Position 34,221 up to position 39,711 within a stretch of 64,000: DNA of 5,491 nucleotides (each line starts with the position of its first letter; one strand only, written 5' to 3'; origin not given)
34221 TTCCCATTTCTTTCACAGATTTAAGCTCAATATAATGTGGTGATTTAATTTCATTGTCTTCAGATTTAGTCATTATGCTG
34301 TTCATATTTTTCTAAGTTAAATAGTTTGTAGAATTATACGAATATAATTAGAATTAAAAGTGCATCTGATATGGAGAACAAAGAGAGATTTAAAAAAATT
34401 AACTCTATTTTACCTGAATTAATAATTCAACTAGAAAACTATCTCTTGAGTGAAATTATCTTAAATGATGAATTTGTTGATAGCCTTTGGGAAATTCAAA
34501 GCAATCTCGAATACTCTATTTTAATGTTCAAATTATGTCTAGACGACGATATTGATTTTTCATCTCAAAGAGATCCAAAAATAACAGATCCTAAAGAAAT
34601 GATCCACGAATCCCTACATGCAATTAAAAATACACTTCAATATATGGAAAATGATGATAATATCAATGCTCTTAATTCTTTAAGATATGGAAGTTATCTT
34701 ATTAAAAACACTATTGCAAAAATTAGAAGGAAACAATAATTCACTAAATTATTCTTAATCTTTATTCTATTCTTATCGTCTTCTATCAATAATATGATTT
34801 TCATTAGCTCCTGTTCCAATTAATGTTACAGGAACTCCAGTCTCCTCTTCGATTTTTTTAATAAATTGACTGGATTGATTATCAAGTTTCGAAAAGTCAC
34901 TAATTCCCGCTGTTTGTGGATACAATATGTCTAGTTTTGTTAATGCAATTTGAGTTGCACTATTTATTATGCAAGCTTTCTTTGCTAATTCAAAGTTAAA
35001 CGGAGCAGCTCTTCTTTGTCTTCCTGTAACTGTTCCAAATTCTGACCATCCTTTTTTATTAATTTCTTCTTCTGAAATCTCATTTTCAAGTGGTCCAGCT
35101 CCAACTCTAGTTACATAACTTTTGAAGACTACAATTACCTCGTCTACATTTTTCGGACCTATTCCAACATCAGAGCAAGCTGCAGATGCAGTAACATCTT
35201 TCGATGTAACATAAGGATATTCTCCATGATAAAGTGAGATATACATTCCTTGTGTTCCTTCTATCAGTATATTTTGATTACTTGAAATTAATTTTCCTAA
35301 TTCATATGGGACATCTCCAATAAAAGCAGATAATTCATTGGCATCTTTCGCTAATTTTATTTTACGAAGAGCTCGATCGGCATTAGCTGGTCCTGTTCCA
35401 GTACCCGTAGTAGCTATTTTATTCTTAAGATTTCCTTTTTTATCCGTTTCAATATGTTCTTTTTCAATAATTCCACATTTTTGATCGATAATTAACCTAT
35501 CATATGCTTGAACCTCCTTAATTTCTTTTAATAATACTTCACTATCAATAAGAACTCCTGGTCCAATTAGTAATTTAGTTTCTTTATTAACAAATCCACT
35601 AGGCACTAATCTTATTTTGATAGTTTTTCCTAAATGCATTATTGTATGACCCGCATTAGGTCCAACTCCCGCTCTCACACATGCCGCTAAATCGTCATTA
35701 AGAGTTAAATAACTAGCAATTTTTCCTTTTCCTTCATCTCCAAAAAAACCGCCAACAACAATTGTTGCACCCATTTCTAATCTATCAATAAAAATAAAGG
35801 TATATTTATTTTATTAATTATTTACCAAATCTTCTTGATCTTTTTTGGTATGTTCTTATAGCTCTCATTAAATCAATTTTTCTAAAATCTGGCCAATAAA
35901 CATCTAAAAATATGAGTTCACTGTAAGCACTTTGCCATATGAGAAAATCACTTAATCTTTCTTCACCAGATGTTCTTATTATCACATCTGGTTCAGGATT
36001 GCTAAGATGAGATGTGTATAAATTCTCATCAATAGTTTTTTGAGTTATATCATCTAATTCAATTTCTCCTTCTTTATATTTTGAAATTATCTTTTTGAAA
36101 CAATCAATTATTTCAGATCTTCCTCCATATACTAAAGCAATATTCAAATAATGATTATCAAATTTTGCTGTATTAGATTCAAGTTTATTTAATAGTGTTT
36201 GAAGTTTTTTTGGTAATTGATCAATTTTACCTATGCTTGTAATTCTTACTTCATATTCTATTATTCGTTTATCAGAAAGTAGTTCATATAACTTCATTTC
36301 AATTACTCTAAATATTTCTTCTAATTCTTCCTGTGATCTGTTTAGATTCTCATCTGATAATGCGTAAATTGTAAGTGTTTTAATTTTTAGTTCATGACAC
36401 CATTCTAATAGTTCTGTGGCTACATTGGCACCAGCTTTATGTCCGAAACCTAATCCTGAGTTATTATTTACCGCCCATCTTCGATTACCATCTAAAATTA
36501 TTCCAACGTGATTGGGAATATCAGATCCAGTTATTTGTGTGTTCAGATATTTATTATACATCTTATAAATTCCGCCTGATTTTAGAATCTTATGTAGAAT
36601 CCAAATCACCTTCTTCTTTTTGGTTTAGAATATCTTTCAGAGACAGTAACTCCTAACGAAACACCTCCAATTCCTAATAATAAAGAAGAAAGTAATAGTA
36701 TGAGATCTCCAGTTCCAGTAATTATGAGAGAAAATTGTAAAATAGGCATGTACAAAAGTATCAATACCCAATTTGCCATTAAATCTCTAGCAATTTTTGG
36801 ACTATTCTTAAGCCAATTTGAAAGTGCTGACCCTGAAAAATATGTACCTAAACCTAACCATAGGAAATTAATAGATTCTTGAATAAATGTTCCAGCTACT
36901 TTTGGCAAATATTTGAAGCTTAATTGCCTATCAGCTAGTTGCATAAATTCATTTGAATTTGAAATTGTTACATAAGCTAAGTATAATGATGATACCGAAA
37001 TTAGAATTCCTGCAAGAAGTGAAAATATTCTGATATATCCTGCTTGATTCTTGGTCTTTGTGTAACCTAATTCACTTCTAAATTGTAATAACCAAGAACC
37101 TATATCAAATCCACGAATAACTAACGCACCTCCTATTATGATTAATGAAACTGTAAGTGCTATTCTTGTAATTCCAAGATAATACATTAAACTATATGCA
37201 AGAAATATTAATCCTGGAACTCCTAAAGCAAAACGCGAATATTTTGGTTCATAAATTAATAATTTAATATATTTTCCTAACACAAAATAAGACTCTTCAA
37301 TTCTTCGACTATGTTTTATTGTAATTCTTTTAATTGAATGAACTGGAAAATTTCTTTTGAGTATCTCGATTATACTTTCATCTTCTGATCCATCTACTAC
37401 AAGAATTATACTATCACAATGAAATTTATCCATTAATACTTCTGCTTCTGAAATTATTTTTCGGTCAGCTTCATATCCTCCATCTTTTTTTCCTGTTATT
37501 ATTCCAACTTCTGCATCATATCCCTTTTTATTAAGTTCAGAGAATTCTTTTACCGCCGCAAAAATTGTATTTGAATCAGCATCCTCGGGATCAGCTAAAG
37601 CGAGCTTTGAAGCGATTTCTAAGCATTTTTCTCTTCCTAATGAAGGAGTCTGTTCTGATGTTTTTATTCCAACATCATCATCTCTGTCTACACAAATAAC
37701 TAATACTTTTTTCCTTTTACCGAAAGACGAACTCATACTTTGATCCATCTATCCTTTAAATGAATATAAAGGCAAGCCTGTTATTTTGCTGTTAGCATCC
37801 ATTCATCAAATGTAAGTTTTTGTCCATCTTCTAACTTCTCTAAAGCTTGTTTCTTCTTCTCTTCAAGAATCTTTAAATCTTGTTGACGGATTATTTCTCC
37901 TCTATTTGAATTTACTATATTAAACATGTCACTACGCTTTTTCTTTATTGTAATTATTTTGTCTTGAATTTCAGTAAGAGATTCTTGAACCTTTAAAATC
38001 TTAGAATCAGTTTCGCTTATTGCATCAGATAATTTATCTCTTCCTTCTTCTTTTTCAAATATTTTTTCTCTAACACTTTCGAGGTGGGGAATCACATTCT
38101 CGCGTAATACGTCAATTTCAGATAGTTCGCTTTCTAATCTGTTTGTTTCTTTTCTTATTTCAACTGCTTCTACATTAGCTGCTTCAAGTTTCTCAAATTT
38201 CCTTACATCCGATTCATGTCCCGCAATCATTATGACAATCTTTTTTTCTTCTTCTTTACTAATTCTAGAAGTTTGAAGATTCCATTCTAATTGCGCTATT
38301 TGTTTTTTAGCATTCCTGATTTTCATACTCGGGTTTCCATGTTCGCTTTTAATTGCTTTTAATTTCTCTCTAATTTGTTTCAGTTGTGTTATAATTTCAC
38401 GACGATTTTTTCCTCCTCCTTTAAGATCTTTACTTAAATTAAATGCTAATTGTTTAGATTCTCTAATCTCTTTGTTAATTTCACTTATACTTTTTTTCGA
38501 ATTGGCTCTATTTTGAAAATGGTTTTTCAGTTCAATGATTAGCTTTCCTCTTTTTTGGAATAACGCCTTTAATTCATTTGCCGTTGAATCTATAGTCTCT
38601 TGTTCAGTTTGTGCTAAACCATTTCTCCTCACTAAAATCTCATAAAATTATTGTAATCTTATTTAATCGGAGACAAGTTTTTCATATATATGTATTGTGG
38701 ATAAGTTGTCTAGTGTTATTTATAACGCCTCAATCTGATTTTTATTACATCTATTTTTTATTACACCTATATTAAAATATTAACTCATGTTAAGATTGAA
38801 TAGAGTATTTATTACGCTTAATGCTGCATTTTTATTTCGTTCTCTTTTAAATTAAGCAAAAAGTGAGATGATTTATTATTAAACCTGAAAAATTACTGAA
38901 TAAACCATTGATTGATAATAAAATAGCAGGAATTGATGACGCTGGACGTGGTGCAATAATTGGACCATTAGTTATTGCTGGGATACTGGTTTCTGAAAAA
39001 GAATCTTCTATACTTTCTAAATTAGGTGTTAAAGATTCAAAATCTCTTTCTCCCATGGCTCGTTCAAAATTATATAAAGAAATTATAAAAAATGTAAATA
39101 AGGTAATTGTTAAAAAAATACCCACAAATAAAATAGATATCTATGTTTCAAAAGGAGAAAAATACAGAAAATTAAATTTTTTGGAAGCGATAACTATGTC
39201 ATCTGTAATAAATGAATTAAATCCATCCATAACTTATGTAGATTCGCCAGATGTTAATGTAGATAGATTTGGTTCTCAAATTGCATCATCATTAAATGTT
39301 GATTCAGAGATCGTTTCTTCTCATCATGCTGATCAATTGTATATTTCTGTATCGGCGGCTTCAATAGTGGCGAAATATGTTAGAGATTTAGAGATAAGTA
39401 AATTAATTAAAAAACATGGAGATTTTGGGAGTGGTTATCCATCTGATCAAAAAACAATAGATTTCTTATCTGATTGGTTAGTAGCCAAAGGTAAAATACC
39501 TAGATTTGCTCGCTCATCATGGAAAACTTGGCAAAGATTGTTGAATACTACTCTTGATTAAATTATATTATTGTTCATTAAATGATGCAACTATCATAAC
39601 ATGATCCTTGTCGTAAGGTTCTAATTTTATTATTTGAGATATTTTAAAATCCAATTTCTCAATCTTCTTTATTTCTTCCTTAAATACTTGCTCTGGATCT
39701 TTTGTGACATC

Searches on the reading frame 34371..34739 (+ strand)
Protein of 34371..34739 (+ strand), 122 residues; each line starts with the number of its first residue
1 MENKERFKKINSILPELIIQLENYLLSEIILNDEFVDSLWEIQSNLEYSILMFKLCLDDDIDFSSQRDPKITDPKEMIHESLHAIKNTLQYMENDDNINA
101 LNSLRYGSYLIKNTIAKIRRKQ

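Call 32: search_protein_families(library=pfam, proteins=[window:34371-34739:+], max_evalue=5)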
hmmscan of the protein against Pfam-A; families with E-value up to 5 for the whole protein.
window:34371-34739:+ (122 aa): 2 families
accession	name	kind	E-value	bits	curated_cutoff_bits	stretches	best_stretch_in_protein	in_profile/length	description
PF10884.14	DUF2683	-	0.0078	16.9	27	1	2-44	9-49/66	Protein of unknown function (DUF2683)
PF04010.18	DUF357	-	0.11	12.9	29.4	1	86-108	39-61/73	Protein of unknown function (DUF357)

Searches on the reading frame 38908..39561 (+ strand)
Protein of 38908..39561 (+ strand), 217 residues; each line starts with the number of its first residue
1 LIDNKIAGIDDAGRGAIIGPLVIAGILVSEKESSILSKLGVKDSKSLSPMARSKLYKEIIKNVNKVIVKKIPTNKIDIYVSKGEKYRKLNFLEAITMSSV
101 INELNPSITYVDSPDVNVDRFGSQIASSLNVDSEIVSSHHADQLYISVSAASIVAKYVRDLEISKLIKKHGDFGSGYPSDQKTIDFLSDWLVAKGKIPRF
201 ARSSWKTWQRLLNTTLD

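Call 31: search_protein_families(library=pfam, proteins=[window:38908-39561:+], max_evalue=0.001)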
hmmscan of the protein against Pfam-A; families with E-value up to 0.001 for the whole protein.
window:38908-39561:+ (217 aa): 1 family
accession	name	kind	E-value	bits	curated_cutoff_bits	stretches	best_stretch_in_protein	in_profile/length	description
PF01351.25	RNase_HII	-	8.4e-44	150.3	25.8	1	7-207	1-198/199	Ribonuclease HII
